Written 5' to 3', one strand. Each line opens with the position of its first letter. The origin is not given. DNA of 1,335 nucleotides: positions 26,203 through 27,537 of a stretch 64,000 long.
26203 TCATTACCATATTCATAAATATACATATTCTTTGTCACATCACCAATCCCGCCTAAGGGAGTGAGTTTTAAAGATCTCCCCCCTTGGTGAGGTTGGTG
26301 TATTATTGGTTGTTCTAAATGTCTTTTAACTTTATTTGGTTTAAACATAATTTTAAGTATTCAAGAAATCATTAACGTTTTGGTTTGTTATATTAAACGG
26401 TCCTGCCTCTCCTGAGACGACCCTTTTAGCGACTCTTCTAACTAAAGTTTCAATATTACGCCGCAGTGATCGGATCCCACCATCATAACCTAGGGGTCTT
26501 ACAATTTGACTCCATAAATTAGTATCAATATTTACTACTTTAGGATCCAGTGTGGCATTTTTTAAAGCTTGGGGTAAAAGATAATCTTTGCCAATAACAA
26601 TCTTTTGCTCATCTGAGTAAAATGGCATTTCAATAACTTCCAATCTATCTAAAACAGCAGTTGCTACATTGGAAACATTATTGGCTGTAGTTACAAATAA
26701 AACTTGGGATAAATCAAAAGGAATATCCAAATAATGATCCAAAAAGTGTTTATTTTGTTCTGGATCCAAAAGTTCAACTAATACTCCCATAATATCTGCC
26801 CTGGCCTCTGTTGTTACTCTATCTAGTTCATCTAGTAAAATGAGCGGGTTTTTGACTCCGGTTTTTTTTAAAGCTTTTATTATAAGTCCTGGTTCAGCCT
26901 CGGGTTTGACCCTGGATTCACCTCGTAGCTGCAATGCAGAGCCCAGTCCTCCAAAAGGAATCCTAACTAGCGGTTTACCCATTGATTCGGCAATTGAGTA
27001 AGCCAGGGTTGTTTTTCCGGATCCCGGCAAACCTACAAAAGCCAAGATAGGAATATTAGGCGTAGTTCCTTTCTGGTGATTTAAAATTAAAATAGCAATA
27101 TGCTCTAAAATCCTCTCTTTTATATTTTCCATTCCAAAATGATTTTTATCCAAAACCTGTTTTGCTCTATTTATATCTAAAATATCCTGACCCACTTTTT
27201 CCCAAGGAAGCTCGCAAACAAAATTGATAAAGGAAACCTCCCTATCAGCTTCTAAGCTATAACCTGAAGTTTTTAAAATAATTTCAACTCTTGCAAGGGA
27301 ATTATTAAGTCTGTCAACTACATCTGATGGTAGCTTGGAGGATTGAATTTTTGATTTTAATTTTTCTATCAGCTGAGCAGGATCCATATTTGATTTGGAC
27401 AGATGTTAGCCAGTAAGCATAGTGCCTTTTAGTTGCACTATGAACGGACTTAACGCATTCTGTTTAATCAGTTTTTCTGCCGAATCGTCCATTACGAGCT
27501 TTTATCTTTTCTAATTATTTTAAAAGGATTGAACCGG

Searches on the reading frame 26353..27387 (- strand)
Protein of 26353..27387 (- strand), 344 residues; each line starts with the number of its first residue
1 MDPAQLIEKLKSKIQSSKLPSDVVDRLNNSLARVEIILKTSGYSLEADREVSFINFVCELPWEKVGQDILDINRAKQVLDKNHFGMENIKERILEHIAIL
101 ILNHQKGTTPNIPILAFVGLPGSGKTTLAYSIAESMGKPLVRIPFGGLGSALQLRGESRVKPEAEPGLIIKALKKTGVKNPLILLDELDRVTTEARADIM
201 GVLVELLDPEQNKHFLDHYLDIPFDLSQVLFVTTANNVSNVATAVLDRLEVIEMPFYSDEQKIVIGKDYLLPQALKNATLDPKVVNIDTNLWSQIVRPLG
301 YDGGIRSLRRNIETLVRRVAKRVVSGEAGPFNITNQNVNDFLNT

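Call 34: search_protein_families(library=pfam, proteins=[window:26353-27387:-], max_evalue=0.00001)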
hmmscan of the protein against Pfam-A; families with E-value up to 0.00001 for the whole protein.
window:26353-27387:- (344 aa): 2 families
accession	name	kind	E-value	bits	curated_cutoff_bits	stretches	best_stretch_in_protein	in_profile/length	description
PF00004.35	AAA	-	2.2e-16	60.9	21.2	1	116-252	2-126/131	ATPase family associated with various cellular activities (AAA)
PF22667.2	Lon_lid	-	1.6e-06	28.1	27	1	276-327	1-52/57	Lon protease AAA+ ATPase lid domain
